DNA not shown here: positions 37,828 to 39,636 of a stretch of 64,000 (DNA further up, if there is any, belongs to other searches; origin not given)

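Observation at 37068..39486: GC-rich two-gene module: an orphan receiver-domain/zinc-ribbon protein plus a B12-binding radical SAM enzyme, bracketed by TrmB-family regulators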

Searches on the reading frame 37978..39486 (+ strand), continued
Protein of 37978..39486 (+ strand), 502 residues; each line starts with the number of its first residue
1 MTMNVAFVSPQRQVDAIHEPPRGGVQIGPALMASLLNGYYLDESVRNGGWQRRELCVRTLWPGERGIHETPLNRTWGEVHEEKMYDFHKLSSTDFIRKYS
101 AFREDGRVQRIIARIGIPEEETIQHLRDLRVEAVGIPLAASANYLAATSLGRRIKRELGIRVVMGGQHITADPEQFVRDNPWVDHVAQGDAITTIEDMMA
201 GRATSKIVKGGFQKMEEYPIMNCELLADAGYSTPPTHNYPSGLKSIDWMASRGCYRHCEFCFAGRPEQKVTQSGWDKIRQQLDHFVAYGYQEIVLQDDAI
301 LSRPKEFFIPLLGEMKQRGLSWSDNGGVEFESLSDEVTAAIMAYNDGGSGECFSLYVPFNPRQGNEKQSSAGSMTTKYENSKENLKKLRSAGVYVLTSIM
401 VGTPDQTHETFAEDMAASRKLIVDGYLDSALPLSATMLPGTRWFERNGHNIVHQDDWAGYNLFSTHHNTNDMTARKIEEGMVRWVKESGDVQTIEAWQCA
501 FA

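Call 66: find_homologous_proteins(query=L044:8001-9575:+)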
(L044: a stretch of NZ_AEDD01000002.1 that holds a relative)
Query L044:8001-9575:+ (524 aa): 99 proteins with E <= 0.001 among 8000 candidates.
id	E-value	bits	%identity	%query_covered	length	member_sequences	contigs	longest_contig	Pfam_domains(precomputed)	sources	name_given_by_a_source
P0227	0.0e+0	1157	100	95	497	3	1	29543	PF04055.28,PF02310.25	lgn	-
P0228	2.5e-292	988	79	98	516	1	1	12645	PF04055.28,PF02310.25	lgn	-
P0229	1.4e-275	933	76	98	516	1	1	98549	PF04055.28,PF02310.25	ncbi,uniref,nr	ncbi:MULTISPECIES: cobalamin-dependent protein [unclassified Paenibacillus]|uniref:B12-binding domai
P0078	4.3e-264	895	72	98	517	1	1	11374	PF04055.28,PF02310.25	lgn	-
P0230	2.3e-261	886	72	98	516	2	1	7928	PF04055.28,PF02310.25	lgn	-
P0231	1.2e-254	864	70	98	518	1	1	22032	PF04055.28,PF02310.25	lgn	-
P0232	1.5e-254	864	70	98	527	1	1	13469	PF04055.28,PF02310.25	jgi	-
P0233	7.8e-253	858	70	98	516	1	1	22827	PF04055.28,PF02310.25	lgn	-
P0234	4.0e-252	856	70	98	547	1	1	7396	PF04055.28,PF02310.25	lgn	-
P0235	2.2e-251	853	69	98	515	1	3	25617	PF04055.28,PF02310.25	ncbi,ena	-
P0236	1.2e-232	791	64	98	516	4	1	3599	PF04055.28,PF02310.25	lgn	-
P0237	4.6e-232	790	65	98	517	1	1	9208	PF04055.28,PF02310.25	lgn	-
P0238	2.3e-224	764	64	98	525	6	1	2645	PF02310.25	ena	-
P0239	2.2e-219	748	61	98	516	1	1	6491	PF02310.25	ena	-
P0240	2.9e-210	718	57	98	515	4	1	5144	PF04055.28,PF02310.25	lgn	-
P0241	1.2e-204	699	57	98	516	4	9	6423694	PF02310.25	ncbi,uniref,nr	ncbi:MAG: cobalamin-dependent protein [Limnospira sp. PMC 1286.21]|uniref:cobalamin-dependent protei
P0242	3.0e-198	678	57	98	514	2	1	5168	PF02310.25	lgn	-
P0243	3.3e-193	661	56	97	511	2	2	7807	PF04055.28,PF02310.25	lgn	-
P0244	3.3e-192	658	56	95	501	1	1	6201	PF02310.25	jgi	jgi:hypothetical protein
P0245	6.2e-192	657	55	97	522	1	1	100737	PF04055.28,PF02310.25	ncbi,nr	ncbi:Ribosomal protein S12 methylthiotransferase RimO [uncultured archaeon]|nr:Ribosomal protein S12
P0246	1.3e-190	653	55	97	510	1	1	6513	PF04055.28,PF02310.25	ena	-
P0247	3.1e-190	652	55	97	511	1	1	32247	PF04055.28,PF02310.25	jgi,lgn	-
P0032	4.3e-189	648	54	97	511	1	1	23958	PF04055.28,PF02310.25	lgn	-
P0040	1.1e-188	646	54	97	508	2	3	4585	PF04055.28,PF02310.25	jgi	-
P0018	2.7e-188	645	55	97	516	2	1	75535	PF04055.28,PF02310.25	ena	-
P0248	1.7e-187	642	54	97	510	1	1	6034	PF02310.25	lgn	-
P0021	1.9e-187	642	54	97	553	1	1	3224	PF04055.28,PF02310.25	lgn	-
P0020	4.0e-187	641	53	97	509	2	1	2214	PF04055.28,PF02310.25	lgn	-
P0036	1.9e-186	639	53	97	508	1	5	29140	PF04055.28,PF02310.25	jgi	-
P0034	1.8e-185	636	53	97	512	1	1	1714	PF04055.28,PF02310.25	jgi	-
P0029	6.6e-185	634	53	97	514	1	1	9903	PF04055.28,PF02310.25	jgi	jgi:radical SAM superfamily enzyme YgiQ (UPF0313 family)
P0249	1.6e-184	633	56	97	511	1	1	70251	PF04055.28,PF02310.25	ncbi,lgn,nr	ncbi:MAG: cobalamin-dependent protein [bacterium]|nr:cobalamin-dependent protein [bacterium]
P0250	1.7e-184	633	53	97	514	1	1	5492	PF04055.28,PF02310.25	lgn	-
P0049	2.0e-184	632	52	97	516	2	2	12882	PF02310.25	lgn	-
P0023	3.0e-184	632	54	97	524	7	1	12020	PF04055.28,PF02310.25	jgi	-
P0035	3.5e-184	632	54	97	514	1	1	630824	PF02310.25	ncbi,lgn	ncbi:MAG: B12-binding domain-containing radical SAM protein [Candidatus Nanoarchaeia archaeon]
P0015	6.4e-184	631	52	97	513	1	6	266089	PF04055.28,PF02310.25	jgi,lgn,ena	-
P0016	1.0e-182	627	52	97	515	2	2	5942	PF04055.28,PF02310.25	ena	-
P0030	1.1e-182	627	52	97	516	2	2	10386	PF04055.28,PF02310.25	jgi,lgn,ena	-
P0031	1.7e-182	626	53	97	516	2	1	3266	PF04055.28,PF02310.25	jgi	jgi:radical SAM superfamily enzyme YgiQ (UPF0313 family)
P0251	2.2e-182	626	53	97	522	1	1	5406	PF04055.28,PF02310.25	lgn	-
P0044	9.0e-182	624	53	97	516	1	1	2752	PF04055.28,PF02310.25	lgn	-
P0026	1.1e-181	623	53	97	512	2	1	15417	PF04055.28,PF02310.25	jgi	-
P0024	5.6e-181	621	53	97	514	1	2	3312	PF04055.28,PF02310.25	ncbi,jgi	-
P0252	7.0e-181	621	53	97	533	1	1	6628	PF04055.28,PF02310.25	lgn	-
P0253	1.5e-180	620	64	77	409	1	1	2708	PF04055.28,PF02310.25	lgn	-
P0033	3.9e-180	618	53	96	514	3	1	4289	PF04055.28,PF02310.25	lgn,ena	-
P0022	1.3e-179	616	54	97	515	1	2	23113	PF04055.28,PF02310.25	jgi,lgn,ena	-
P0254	1.4e-179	616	53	97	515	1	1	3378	PF04055.28,PF02310.25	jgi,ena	-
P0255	1.7e-179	616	52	97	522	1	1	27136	PF04055.28,PF02310.25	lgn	-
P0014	2.0e-179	616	52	97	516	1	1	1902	PF04055.28,PF02310.25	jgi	jgi:radical SAM superfamily enzyme YgiQ (UPF0313 family)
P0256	2.3e-179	616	53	96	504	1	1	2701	PF04055.28,PF02310.25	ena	-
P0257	6.6e-179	614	52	97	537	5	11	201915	PF04055.28,PF02310.25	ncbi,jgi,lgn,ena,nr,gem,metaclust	ncbi:radical SAM protein [archaeon]|jgi:radical SAM superfamily enzyme YgiQ (UPF0313 family)|nr:radi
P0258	8.8e-179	614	53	97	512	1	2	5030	PF04055.28,PF02310.25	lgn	-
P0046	2.4e-178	612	52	97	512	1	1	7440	PF04055.28,PF02310.25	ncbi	-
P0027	2.3e-176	606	53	97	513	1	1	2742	PF04055.28,PF02310.25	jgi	jgi:radical SAM superfamily enzyme YgiQ (UPF0313 family)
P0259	9.0e-176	604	52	97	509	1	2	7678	PF02310.25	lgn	-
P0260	9.6e-175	600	52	97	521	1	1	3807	PF04055.28,PF02310.25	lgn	-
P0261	1.3e-173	597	50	97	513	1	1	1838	PF04055.28,PF02310.25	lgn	-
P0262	8.5e-173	594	51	97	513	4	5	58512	PF04055.28,PF02310.25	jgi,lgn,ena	-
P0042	8.6e-173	594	51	97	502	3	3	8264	PF04055.28,PF02310.25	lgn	-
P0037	9.2e-173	594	52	97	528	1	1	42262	PF04055.28,PF02310.25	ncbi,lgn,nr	ncbi:MAG: cobalamin-dependent protein [Nanoarchaeota archaeon]|nr:cobalamin-dependent protein [Nanoa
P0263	5.3e-172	591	49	97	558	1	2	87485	PF04055.28,PF02310.25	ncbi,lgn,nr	ncbi:MAG: cobalamin-dependent protein [Patescibacteria group bacterium]|nr:cobalamin-dependent prote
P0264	2.9e-171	589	51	97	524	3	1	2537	PF04055.28,PF02310.25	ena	-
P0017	3.8e-171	589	50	97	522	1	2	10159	PF04055.28,PF02310.25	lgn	-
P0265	9.3e-170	584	50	97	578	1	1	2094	PF04055.28,PF02310.25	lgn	-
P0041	1.3e-169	583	50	97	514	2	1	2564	PF02310.25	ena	-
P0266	1.9e-169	583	52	97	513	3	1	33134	PF04055.28,PF02310.25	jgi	-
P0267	3.0e-169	582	51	97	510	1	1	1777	PF04055.28,PF02310.25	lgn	-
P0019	5.4e-169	581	49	96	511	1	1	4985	PF02310.25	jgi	-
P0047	1.2e-168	580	49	97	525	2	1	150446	PF04055.28,PF02310.25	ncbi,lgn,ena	-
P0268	1.8e-168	580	49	98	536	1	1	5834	PF04055.28,PF02310.25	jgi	-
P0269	2.2e-166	573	50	97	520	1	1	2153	PF04055.28,PF02310.25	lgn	-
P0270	1.0e-165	571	51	97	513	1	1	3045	PF04055.28,PF02310.25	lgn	-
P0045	3.5e-165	569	50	97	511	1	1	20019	PF04055.28,PF02310.25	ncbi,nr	ncbi:MAG TPA: cobalamin-dependent protein [Candidatus Fimivivens sp.]|nr:cobalamin-dependent protein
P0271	3.8e-164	565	49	97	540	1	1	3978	PF04055.28,PF02310.25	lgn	-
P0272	2.3e-163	563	48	97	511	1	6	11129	PF04055.28,PF02310.25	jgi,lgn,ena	jgi:radical SAM superfamily enzyme YgiQ (UPF0313 family)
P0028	2.8e-163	563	48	97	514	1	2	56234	PF02310.25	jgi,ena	jgi:radical SAM superfamily enzyme YgiQ (UPF0313 family)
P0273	1.3e-162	560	50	97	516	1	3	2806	PF04055.28,PF02310.25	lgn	-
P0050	2.0e-162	560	50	97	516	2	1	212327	PF02310.25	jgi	jgi:hypothetical protein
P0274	5.5e-161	555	48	97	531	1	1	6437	PF02310.25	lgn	-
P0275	1.3e-157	544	46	96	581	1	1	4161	PF02310.25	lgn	-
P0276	5.9e-155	535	56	81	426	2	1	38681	PF02310.25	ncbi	ncbi:MAG: cobalamin-dependent protein, partial [Patescibacteria group bacterium]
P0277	7.4e-153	528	50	91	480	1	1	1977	PF04055.28,PF02310.25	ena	-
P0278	3.0e-145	503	47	97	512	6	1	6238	PF02310.25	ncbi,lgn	-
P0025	1.0e-144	501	48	97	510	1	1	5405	PF02310.25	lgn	-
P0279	1.9e-143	497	46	97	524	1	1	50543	PF04055.28,PF02310.25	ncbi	-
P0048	6.0e-143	495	54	80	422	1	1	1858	PF04055.28,PF02310.25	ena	-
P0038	1.5e-141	491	45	97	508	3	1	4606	PF04055.28,PF02310.25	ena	-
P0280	6.2e-138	479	44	97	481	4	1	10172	PF02310.25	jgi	jgi:hypothetical protein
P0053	3.9e-130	453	53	72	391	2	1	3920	PF04055.28,PF02310.25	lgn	-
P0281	5.6e-129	449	50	73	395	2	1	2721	PF04055.28,PF02310.25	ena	-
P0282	5.4e-121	423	41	97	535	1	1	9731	PF04055.28,PF02310.25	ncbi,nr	ncbi:MAG: hypothetical protein Q8P33_03270 [bacterium]|nr:hypothetical protein [bacterium]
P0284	1.9e-111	391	41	96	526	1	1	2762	PF04055.28,PF02310.25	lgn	-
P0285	1.1e-8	52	32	27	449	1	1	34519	PF04055.28,PF02310.25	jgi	-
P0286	2.5e-5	41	24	59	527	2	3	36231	PF04055.28,PF13311.12,PF02310.25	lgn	-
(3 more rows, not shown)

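Call 67: find_encoding_contigs(protein=P0241, flank=9000, max_places=2)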
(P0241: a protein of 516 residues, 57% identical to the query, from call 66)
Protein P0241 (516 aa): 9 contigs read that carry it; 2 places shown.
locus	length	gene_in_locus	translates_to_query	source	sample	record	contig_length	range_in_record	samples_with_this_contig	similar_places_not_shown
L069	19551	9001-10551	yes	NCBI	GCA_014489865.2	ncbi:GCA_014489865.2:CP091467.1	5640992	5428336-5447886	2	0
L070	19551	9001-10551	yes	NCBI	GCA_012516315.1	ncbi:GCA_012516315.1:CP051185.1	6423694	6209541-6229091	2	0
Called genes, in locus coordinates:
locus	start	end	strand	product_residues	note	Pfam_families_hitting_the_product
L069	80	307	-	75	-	-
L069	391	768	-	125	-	PF05168:HEPN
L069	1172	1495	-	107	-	PF01909:NTP_transf_2, PF18765:Polbeta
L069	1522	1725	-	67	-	-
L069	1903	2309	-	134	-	PF01850:PIN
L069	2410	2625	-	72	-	-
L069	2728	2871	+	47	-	-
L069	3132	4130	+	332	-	PF00004:AAA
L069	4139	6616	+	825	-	PF00082:Peptidase_S8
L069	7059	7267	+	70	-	-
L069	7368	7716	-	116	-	PF26355:HTH_VMAP-M9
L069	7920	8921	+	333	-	PF00579:tRNA-synt_1b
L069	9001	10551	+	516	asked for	PF02310:B12-binding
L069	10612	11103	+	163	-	PF04073:tRNA_edit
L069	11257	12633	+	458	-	PF00474:SSF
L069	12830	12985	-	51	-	-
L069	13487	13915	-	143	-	PF26355:HTH_VMAP-M9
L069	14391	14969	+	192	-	PF13384:HTH_23, PF13518:HTH_28 (weak), PF13551:HTH_29 (weak), PF13565:HTH_32, PF13592:HTH_33 (weak)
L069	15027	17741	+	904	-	PF00027:cNMP_binding (weak), PF02463:SMC_N (faint), PF03412:Peptidase_C39, PF00664:ABC_membrane, PF00005:ABC_tran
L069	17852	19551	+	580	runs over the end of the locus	PF25917:BSH_RND (faint), PF26002:Beta-barrel_AprE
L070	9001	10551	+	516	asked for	PF02310:B12-binding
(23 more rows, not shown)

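Call 68: find_encoding_contigs(protein=P0235, flank=9000, max_places=2)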
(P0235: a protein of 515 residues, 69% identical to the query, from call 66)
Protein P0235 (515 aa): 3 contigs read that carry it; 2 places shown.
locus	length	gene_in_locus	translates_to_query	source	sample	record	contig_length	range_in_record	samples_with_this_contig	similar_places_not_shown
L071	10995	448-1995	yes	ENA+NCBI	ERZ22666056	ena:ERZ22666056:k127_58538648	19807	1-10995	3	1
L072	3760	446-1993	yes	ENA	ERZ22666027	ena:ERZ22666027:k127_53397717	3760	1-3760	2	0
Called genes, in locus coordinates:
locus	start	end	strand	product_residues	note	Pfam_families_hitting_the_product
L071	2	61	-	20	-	?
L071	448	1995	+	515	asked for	PF02310:B12-binding, PF04055:Radical_SAM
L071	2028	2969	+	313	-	PF00579:tRNA-synt_1b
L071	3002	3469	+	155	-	PF04073:tRNA_edit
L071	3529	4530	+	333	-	PF04392:ABC_sub_bind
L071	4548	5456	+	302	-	PF02653:BPD_transp_2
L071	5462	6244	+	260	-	PF00005:ABC_tran, PF02463:SMC_N (faint), PF13304:AAA_21 (faint)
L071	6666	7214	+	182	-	PF00589:Phage_integrase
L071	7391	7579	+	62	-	-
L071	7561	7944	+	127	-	-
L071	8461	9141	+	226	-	-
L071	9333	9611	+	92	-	-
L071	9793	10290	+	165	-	-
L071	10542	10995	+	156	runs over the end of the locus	-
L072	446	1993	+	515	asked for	PF02310:B12-binding, PF04055:Radical_SAM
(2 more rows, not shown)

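Call 69: find_encoding_contigs(protein=P0233, flank=9000, max_places=2)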
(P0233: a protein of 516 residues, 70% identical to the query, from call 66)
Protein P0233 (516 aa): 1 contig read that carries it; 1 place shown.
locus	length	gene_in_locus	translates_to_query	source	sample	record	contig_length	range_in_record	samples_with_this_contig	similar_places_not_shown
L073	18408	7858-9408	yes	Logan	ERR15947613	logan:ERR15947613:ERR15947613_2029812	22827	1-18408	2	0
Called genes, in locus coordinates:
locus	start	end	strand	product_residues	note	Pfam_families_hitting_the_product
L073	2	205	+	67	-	?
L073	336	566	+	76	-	PF14169:YdjO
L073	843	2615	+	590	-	PF02743:dCache_1 (weak), PF06580:His_kinase, PF02518:HATPase_c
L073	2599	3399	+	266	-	PF00072:Response_reg, PF00165:HTH_AraC, PF12833:HTH_18, PF00165:HTH_AraC (weak)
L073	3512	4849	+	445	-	PF01547:SBP_bac_1, PF13416:SBP_bac_8, PF13343:SBP_bac_6 (faint)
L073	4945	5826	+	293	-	PF00528:BPD_transp_1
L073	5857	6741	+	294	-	PF00528:BPD_transp_1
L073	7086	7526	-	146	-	PF04073:tRNA_edit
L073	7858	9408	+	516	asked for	PF04055:Radical_SAM (faint), PF02310:B12-binding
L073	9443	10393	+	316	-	PF00579:tRNA-synt_1b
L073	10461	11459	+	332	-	PF04392:ABC_sub_bind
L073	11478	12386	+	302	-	PF02653:BPD_transp_2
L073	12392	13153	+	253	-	PF00005:ABC_tran, PF02463:SMC_N (weak), PF13304:AAA_21 (faint)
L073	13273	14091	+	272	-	PF00561:Abhydrolase_1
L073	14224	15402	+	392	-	PF01370:Epimerase, PF07993:NAD_binding_4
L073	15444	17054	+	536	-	PF02310:B12-binding (weak), PF04055:Radical_SAM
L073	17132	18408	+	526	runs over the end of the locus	PF00501:AMP-binding, PF13193:AMP-binding_C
